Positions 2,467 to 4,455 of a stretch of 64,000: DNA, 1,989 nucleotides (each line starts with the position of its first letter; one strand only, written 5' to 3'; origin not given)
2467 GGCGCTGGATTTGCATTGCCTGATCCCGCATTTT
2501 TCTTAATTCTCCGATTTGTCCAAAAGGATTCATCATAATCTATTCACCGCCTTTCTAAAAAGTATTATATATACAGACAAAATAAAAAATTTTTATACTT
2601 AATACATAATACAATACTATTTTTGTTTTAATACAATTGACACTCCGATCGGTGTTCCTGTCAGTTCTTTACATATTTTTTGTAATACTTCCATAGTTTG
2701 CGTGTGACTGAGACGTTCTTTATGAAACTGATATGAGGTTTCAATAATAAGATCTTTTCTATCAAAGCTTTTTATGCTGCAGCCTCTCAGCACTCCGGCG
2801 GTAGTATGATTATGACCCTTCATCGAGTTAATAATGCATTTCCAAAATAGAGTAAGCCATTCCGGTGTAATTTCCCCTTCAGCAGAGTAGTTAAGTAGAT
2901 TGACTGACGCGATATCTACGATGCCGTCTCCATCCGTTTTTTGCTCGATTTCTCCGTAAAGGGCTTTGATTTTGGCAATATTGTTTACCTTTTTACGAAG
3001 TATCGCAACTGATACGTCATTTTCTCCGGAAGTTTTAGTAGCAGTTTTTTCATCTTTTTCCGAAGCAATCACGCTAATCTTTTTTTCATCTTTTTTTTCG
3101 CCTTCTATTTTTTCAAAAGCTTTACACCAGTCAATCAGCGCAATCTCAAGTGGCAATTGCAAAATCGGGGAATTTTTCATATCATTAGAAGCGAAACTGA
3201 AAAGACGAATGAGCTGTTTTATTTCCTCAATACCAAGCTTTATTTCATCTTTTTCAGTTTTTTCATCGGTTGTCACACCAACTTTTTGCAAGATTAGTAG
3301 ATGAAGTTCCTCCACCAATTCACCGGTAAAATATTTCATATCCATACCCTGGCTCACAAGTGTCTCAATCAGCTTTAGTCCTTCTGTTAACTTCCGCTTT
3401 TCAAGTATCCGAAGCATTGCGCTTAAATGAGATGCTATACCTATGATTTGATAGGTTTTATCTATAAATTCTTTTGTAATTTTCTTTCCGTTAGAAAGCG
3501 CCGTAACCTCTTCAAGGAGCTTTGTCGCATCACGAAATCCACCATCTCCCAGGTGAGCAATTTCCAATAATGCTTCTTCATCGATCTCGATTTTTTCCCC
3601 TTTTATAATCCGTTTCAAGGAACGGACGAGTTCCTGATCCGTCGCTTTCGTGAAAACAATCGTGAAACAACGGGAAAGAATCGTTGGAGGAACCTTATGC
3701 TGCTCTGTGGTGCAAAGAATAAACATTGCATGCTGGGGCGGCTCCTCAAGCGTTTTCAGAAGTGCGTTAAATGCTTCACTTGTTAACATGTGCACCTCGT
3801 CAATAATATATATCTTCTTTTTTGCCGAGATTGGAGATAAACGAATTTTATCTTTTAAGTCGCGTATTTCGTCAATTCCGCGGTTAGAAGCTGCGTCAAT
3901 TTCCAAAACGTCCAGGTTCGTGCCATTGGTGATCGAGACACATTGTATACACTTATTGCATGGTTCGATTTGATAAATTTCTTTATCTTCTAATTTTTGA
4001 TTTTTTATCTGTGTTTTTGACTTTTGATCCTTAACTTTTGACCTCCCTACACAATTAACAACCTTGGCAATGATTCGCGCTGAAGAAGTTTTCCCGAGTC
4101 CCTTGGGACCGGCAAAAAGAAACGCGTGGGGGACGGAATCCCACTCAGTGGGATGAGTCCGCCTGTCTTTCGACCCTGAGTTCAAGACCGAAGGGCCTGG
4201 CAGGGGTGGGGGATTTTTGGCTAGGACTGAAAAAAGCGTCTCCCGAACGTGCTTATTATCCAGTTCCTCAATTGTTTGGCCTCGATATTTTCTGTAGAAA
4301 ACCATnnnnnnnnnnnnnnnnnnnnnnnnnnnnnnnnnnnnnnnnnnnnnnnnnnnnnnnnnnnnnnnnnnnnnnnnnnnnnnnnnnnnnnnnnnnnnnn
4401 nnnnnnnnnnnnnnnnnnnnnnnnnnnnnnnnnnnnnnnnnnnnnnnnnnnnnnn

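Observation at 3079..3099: dnaX carries two tandem slippery heptamers (A AAA AAA and A AAA AAG), each followed within two codons by a -1-frame stop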

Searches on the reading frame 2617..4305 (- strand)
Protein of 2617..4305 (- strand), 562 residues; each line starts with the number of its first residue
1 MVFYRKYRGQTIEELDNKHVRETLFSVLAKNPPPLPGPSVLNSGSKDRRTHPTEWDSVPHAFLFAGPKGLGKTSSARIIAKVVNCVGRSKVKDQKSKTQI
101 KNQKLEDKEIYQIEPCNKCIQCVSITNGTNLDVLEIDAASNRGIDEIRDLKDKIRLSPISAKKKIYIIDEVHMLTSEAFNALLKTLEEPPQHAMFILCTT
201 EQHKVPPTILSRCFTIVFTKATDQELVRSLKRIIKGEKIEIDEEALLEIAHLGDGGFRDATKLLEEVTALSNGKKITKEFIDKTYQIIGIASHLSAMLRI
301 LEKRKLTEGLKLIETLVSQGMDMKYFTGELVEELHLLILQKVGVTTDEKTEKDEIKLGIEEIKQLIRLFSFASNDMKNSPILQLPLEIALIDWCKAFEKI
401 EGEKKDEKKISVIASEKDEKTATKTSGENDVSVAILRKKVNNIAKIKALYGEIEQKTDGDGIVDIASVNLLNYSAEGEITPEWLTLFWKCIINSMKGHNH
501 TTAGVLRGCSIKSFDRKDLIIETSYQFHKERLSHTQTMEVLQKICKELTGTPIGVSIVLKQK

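Call 4: search_protein_families(library=pfam, proteins=[window:2617-4305:-])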
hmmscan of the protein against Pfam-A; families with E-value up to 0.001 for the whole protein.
window:2617-4305:- (562 aa): 7 families
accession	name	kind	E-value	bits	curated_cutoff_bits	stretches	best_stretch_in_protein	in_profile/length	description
PF13177.12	DNA_pol3_delta2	-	2.5e-36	125.5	27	1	55-220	15-159/161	DNA polymerase III, delta subunit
PF00004.35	AAA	-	2.7e-10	41.2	21.2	1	63-218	2-128/131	ATPase family associated with various cellular activities (AAA)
PF07728.20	AAA_5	-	6.1e-06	26.7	22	1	62-221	2-122/139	AAA domain (dynein-related subfamily)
PF22608.2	DNAX_ATPase_lid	-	7.4e-06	26.1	27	1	228-273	4-49/49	DNA polymerase III clamp loader subunit, ATPase lid domain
PF12169.13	DNA_pol3_gamma3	-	2.3e-05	24.6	24.4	1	293-399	17-133/143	DNA polymerase III subunits gamma and tau domain III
PF05496.18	RuvB_N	-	0.00077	19.7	27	0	62-85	36-59/159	Holliday junction DNA helicase RuvB P-loop domain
PF13401.12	AAA_22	-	0.00079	20.2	27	0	64-200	10-123/130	AAA domain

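Call 6: find_homologous_proteins(query=window:2617-4305:-)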
Query window:2617-4305:- (562 aa): 8000 proteins with E <= 0.001 among 8000 candidates; the best 120 are listed.
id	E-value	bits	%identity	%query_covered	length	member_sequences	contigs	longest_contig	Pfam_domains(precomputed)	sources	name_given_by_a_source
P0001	0.0e+0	1239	100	100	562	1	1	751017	PF12169.14,PF00004.36,PF22608.3,PF13177.13,PF07728.21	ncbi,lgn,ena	-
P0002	1.3e-181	623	54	100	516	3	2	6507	PF00004.36,PF13177.13,PF07728.21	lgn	-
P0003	2.7e-177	609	53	100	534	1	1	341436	PF12169.14,PF00004.36,PF13177.13,PF07728.21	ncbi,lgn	-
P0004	2.2e-172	593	54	100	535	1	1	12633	PF00004.36,PF13177.13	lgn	-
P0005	1.7e-171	590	54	100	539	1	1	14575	PF12169.14,PF00004.36,PF13177.13,PF07728.21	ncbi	-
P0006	5.8e-171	588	52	100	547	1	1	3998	PF00004.36,PF13177.13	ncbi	-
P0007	1.2e-169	584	53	100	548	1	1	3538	PF00004.36,PF13401.13,PF13177.13,PF07728.21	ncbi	-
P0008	1.6e-168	580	53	100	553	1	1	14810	PF00004.36,PF13177.13,PF07728.21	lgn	-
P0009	6.4e-168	578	52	100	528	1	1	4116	PF00004.36,PF13401.13,PF13177.13,PF07728.21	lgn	-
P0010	1.3e-167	577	53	100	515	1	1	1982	PF00004.36,PF13177.13,PF07728.21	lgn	-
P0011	4.6e-167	575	52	100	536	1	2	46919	PF12169.14,PF00004.36,PF13401.13,PF13177.13,PF07728.21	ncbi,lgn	-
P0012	4.8e-167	575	51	100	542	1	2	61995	PF12169.14,PF13604.13,PF00004.36,PF13401.13,PF13177.13,PF07728.21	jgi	jgi:DNA polymerase III subunit gamma/tau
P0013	2.1e-166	573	50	100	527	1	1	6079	PF12169.14,PF00004.36,PF13401.13,PF22608.3,PF05496.19,PF13177.13,PF07728.21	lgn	-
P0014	5.1e-166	572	51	100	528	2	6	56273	PF00004.36,PF22608.3,PF13177.13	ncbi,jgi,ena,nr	ncbi:MAG TPA: DNA polymerase III subunit gamma/tau [Patescibacteria group bacterium]|nr:DNA polymera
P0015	3.7e-165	569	53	100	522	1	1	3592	PF12169.14,PF00004.36,PF13401.13,PF13177.13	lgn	-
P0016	1.1e-163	564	51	100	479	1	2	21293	PF12169.14,PF00004.36,PF13177.13,PF07728.21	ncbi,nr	ncbi:MAG: DNA polymerase III subunit gamma/tau [Candidatus Levybacteria bacterium]|nr:DNA polymerase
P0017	1.6e-163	563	52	100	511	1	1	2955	PF12169.14,PF13604.13,PF00004.36,PF20964.3,PF13177.13,PF07728.21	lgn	-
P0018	3.0e-163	563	53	100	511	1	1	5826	PF12169.14,PF00004.36,PF13177.13,PF07728.21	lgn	-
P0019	7.0e-163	561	50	100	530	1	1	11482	PF12169.14,PF00004.36,PF22608.3,PF13177.13,PF07728.21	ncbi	-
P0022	9.8e-163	561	52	100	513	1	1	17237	PF12169.14,PF00004.36,PF13401.13,PF05496.19,PF13177.13,PF07728.21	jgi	jgi:DNA polymerase-3 subunit gamma/tau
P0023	9.0e-162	558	49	100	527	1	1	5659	PF12169.14,PF00004.36,PF13401.13,PF13177.13,PF07728.21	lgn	-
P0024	1.2e-161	557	52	100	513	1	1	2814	PF12169.14,PF00004.36,PF05496.19,PF13177.13,PF07728.21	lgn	-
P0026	1.9e-161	557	49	100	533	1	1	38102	PF12169.14,PF00004.36,PF13401.13,PF22608.3,PF05496.19,PF13177.13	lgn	-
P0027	2.2e-161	556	52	100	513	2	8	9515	PF12169.14,PF00004.36,PF05496.19,PF13177.13,PF07728.21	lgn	-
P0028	6.5e-161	555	50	100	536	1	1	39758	PF12169.14,PF00004.36,PF13401.13,PF05496.19,PF13177.13,PF07728.21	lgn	-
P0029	6.7e-161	555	52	100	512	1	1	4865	PF12169.14,PF00004.36,PF13401.13,PF05496.19,PF13177.13,PF07728.21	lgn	-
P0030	7.2e-161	555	50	100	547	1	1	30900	PF12169.14,PF00004.36,PF13177.13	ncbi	-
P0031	1.5e-160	554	49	100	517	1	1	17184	PF12169.14,PF00004.36,PF22608.3,PF13177.13,PF07728.21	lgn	-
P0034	8.7e-160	551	50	100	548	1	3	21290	PF12169.14,PF13604.13,PF00004.36,PF13401.13,PF13177.13,PF07728.21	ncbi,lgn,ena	-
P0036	3.8e-159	549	52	100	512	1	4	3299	PF00004.36,PF20964.3,PF13177.13,PF07728.21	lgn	-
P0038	7.0e-159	548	51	100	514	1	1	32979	PF12169.14,PF13604.13,PF00004.36,PF13401.13,PF13177.13,PF07728.21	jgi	jgi:DNA polymerase III subunit gamma/tau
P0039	9.6e-159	548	51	100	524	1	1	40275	PF00004.36,PF13401.13,PF20964.3,PF13177.13,PF07728.21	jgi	-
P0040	1.5e-158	547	49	100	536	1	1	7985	PF12169.14,PF00004.36,PF22608.3,PF13177.13,PF07728.21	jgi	jgi:DNA polymerase III subunit gamma/tau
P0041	1.7e-158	547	51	100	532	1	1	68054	PF12169.14,PF00004.36,PF13177.13,PF07728.21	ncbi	-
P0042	2.1e-158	547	50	100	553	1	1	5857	PF12169.14,PF00004.36,PF13177.13,PF07728.21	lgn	-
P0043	2.7e-158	546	52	100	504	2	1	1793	PF12169.14,PF00004.36,PF05496.19,PF13177.13,PF07728.21,PF03215.22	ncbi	-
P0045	2.9e-158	546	50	100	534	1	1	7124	PF12169.14,PF00004.36,PF13401.13,PF13177.13,PF07728.21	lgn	-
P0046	3.1e-158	546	53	100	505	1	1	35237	PF12169.14,PF16193.12,PF00004.36,PF13401.13,PF22608.3,PF13177.13,PF07728.21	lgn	-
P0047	3.2e-158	546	50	100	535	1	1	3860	PF12169.14,PF00004.36,PF13401.13,PF13177.13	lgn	-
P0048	4.8e-158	545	49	100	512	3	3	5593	PF12169.14,PF00004.36,PF13401.13,PF05496.19,PF13177.13,PF07728.21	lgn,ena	-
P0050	1.3e-157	544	51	100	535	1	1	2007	PF12169.14,PF00004.36,PF13401.13,PF05496.19,PF13177.13,PF07728.21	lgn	-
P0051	1.4e-157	544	51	100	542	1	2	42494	PF12169.14,PF00004.36,PF13177.13,PF07728.21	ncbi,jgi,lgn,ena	-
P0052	2.0e-157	543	51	100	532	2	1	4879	PF12169.14,PF00004.36,PF13401.13,PF05496.19,PF13177.13,PF07728.21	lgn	-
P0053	2.1e-157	543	51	100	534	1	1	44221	PF12169.14,PF00004.36,PF13177.13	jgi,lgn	-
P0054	2.2e-157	543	50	100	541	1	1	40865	PF12169.14,PF00004.36,PF13177.13,PF07728.21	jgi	jgi:DNA polymerase-3 subunit gamma/tau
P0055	2.3e-157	543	49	100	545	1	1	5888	PF12169.14,PF00004.36,PF13401.13,PF13177.13,PF07728.21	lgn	-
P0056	3.8e-157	542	51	100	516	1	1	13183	PF12169.14,PF00004.36,PF13401.13,PF05496.19,PF13177.13,PF07728.21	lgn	-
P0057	4.8e-157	542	52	100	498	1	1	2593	PF12169.14,PF00004.36,PF13401.13,PF13177.13,PF07728.21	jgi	jgi:DNA polymerase-3 subunit gamma/tau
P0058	8.3e-157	541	52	100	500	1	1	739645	PF12169.14,PF00004.36,PF13177.13,PF07728.21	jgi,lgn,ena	-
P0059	8.5e-157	541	49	100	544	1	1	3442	PF12169.14,PF00004.36,PF13401.13,PF13177.13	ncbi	-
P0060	1.0e-156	541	51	100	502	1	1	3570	PF12169.14,PF00004.36,PF13177.13,PF07728.21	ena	-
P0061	1.0e-156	541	50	100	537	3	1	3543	PF00004.36,PF13401.13,PF13177.13,PF07728.21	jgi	-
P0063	1.2e-156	541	50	99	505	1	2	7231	PF12169.14,PF00004.36,PF13401.13,PF13177.13,PF07728.21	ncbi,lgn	ncbi:MAG TPA: DNA polymerase III subunit gamma/tau [Patescibacteria group bacterium]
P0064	1.3e-156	541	50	100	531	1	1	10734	PF12169.14,PF00004.36,PF13401.13,PF05496.19,PF13177.13,PF07728.21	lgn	-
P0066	1.5e-156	541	50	100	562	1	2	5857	PF12169.14,PF00004.36,PF13177.13,PF07728.21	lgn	-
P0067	1.5e-156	541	50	98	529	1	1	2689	PF12169.14,PF00004.36,PF13401.13,PF13177.13,PF07728.21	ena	-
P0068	5.0e-156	539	50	100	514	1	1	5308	PF12169.14,PF00004.36,PF13401.13,PF05496.19,PF13177.13,PF07728.21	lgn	-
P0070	5.2e-156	539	51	100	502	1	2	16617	PF12169.14,PF00004.36,PF13401.13,PF05496.19,PF13177.13,PF07728.21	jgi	jgi:DNA polymerase III subunit gamma/tau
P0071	6.5e-156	538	50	100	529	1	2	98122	PF12169.14,PF00004.36,PF13177.13,PF07728.21,PF03215.22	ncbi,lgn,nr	ncbi:MAG TPA: DNA polymerase III subunit gamma/tau [Candidatus Saccharimonadales bacterium]|nr:DNA p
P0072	1.7e-155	537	51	100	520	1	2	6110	PF12169.14,PF00004.36,PF13401.13,PF22608.3,PF13177.13,PF07728.21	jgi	jgi:DNA polymerase-3 subunit gamma/tau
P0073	1.7e-155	537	48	100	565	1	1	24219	PF12169.14,PF13604.13,PF00004.36,PF13401.13,PF13177.13,PF07728.21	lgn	-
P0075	4.1e-155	536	51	100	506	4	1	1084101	PF12169.14,PF00004.36,PF05496.19,PF13177.13,PF07728.21,PF03215.22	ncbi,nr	ncbi:MAG: DNA polymerase III, subunit gamma and tau [Patescibacteria group bacterium]|nr:MAG: DNA po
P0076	4.5e-155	536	50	100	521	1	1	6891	PF00004.36,PF13401.13,PF20964.3,PF05496.19,PF13177.13,PF07728.21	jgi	jgi:DNA polymerase III subunit gamma/tau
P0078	7.9e-155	535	51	100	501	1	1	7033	PF12169.14,PF00004.36,PF13401.13,PF13177.13,PF07728.21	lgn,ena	-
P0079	9.2e-155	535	49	100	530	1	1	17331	PF12169.14,PF00004.36,PF13401.13,PF22608.3,PF13177.13,PF07728.21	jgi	jgi:DNA polymerase-3 subunit gamma/tau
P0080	1.4e-154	534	51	100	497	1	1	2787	PF12169.14,PF00004.36,PF13401.13,PF13177.13,PF07728.21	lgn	-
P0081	1.5e-154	534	50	100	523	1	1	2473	PF00004.36,PF20964.3,PF13177.13,PF07728.21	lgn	-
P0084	2.6e-154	533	50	100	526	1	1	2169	PF12169.14,PF00004.36,PF22608.3,PF13177.13,PF07728.21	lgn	-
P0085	3.5e-154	533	51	100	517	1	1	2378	PF12169.14,PF00004.36,PF05496.19,PF13177.13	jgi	jgi:DNA polymerase-3 subunit gamma/tau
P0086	4.9e-154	532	49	100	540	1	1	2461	PF12169.14,PF00004.36,PF13401.13,PF13177.13,PF07728.21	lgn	-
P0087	5.1e-154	532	49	100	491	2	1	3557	PF12169.14,PF00004.36,PF13401.13,PF05496.19,PF13177.13,PF07728.21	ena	-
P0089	7.7e-154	532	52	100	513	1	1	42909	PF12169.14,PF00004.36,PF13401.13,PF13177.13,PF07728.21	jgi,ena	-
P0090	1.2e-153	531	49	100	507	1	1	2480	PF12169.14,PF00004.36,PF13177.13,PF07728.21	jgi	jgi:DNA polymerase-3 subunit gamma/tau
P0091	1.2e-153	531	50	100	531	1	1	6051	PF12169.14,PF00004.36,PF13177.13,PF07728.21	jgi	jgi:DNA polymerase III subunit gamma/tau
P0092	1.2e-153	531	50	100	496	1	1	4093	PF12169.14,PF00004.36,PF13401.13,PF13177.13,PF07728.21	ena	-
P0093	1.4e-153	531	50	100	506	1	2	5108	PF12169.14,PF00004.36,PF13401.13,PF05496.19,PF13177.13,PF07728.21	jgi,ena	-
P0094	1.6e-153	531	50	100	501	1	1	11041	PF12169.14,PF00004.36,PF13401.13,PF13177.13,PF07728.21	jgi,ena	-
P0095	2.5e-153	530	49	99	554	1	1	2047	PF00004.36,PF13401.13,PF20964.3,PF13177.13,PF07728.21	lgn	-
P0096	2.5e-153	530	49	100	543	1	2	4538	PF12169.14,PF00004.36,PF13401.13,PF22608.3,PF13177.13,PF07728.21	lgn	-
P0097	3.2e-153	530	48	100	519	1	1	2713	PF12169.14,PF00004.36,PF13177.13,PF07728.21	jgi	jgi:DNA polymerase-3 subunit gamma/tau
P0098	4.7e-153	529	50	100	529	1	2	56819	PF12169.14,PF00004.36,PF13401.13,PF13177.13,PF07728.21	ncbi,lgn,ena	ncbi:MAG: DNA polymerase III subunit gamma/tau [Patescibacteria group bacterium]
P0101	6.8e-153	528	50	100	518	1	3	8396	PF12169.14,PF13245.13,PF00004.36,PF05496.19,PF13177.13,PF07728.21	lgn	-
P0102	7.4e-153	528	48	100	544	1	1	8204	PF12169.14,PF00004.36,PF13401.13,PF13177.13,PF07728.21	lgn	-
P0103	7.6e-153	528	49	100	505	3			PF12169.14,PF00004.36,PF13401.13,PF13177.13,PF07728.21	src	-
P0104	1.0e-152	528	49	100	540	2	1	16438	PF12169.14,PF00004.36,PF13401.13,PF13177.13,PF07728.21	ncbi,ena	-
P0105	1.1e-152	528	51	100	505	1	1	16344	PF12169.14,PF00004.36,PF13401.13,PF05496.19,PF13177.13,PF07728.21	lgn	-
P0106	2.1e-152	527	50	91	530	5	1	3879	PF12169.14,PF00004.36,PF22608.3,PF13177.13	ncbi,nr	ncbi:DNA polymerase III subunit gamma/tau, partial [Patescibacteria group bacterium]|nr:DNA polymera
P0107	2.7e-152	526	50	100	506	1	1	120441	PF12169.14,PF00004.36,PF13401.13,PF13177.13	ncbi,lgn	-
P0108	2.8e-152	526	50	100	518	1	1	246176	PF12169.14,PF00004.36,PF13401.13,PF13177.13,PF07728.21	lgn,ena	-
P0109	3.2e-152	526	50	100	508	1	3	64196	PF00004.36,PF20964.3,PF13177.13,PF07728.21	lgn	-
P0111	4.1e-152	526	49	100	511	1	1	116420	PF12169.14,PF00004.36,PF13401.13,PF13177.13,PF07728.21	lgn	-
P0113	6.6e-152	525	50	100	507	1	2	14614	PF12169.14,PF00004.36,PF13401.13,PF05496.19,PF13177.13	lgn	-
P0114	7.0e-152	525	50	100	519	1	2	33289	PF12169.14,PF00004.36,PF22608.3,PF13177.13,PF07728.21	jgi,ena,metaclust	metaclust:\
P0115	7.1e-152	525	49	100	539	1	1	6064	PF12169.14,PF00004.36,PF13401.13,PF05496.19,PF13177.13,PF07728.21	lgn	-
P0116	7.2e-152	525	50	100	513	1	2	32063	PF12169.14,PF00004.36,PF13401.13,PF13177.13,PF07728.21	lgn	-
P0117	1.2e-151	524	49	100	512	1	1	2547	PF12169.14,PF00004.36,PF13401.13,PF13177.13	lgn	-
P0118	1.3e-151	524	51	100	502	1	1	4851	PF12169.14,PF00004.36,PF13401.13,PF13177.13,PF07728.21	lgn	-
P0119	1.4e-151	524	49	100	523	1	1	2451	PF00004.36,PF13401.13,PF20964.3,PF13177.13,PF07728.21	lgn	-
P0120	1.5e-151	524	49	99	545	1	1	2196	PF12169.14,PF00004.36,PF13177.13,PF07728.21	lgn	-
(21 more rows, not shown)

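Call 7: find_related_loci(query=window:2617-4305:-, collection=genome_contigs, flank=3000)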
Query window:2617-4305:- (562 aa) in genome_contigs; peptide patterns used: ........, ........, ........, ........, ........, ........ (x = any residue, [..] = any of these).
141 stretches matched a pattern; 16 encode a relative of the query (tblastn E <= 1e-3); 16 distinct loci.
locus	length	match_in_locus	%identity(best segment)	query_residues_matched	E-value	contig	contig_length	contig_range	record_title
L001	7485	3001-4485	33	1-562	2e-83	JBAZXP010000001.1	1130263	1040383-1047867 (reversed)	MAG: Microgenomates group bacterium isolate SO_2017_GW1_59 NODE_11_length_1130263_cov_5.408407_OW334_2017, whole genome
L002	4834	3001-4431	35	2-559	9e-79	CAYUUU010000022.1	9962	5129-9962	MAG TPA_asm: uncultured Gammaproteobacteria bacterium isolate SRP192927_co1_90 genome assembly, contig: NODE_16699_lengt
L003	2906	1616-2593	39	55-395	2e-73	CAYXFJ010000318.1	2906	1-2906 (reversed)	MAG TPA_asm: uncultured bacterium isolate SRP080215_co1_194 genome assembly, contig: NODE_90127_length_2906_cov_2.536303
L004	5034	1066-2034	40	58-395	3e-71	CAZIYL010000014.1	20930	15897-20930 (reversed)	MAG TPA_asm: uncultured Deferribacteres bacterium isolate binchicken_co164_28 genome assembly, contig: NODE_368_length_2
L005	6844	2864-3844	37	54-395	2e-66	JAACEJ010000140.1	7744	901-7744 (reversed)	MAG: Actinomycetota bacterium isolate OTbin.62 scaffold_5036, whole genome shotgun sequence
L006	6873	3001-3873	38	2-343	2e-64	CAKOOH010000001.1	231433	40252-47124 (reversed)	MAG: uncultured Bacilli bacterium isolate REFINED_METABAT215_TOP10_CONTIGS_1500_ASSEMBLY_K77_MERGED__Hadza_MoBio_hadza-I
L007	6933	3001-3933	39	1-364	2e-64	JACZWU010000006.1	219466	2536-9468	MAG: Candidatus Zixiibacteriota bacterium isolate B21T1B10 B21T1B10_NODE13, whole genome shotgun sequence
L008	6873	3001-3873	38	2-343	3e-64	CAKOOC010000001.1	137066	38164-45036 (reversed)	MAG: uncultured Bacilli bacterium isolate REFINED_METABAT215_TOP10_CONTIGS_1500_ASSEMBLY_K77_MERGED__Hadza_MoBio_hadza-A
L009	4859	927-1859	39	1-364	1e-63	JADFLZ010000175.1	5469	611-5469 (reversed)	MAG: Candidatus Zixiibacteriota bacterium isolate B55T3L14 B55T3L14_NODE15668, whole genome shotgun sequence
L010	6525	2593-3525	38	1-364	4e-63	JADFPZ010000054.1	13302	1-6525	MAG: Candidatus Zixiibacteriota bacterium isolate B77T1B8 B77T1B8_NODE8666, whole genome shotgun sequence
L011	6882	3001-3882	40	2-343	1e-62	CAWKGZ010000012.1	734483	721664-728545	MAG: uncultured Chloroflexia bacterium isolate MFD04716.bin.2.174 genome assembly, contig: contig_6153, whole genome sho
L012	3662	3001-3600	48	54-276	9e-62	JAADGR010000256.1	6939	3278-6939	MAG: Calditrichota bacterium isolate M_MetaBat.126 contig-127_19414, whole genome shotgun sequence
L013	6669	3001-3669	41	1-269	3e-54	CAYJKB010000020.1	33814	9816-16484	MAG TPA_asm: uncultured Oscillospiraceae bacterium isolate ERP123703_co2_68 genome assembly, contig: NODE_705_length_338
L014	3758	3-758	39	151-395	7e-45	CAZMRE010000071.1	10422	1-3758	MAG TPA_asm: uncultured Deferribacteres bacterium isolate binchicken_co164_22 genome assembly, contig: NODE_2064_length_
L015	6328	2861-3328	33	58-228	4e-23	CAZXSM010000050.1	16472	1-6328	MAG TPA_asm: uncultured Lachnospiraceae bacterium isolate SRP294416_co2_565 genome assembly, contig: NODE_4015_length_16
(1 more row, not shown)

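Call 10: find_encoding_contigs(protein=P0001, flank=2000, max_places=3)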
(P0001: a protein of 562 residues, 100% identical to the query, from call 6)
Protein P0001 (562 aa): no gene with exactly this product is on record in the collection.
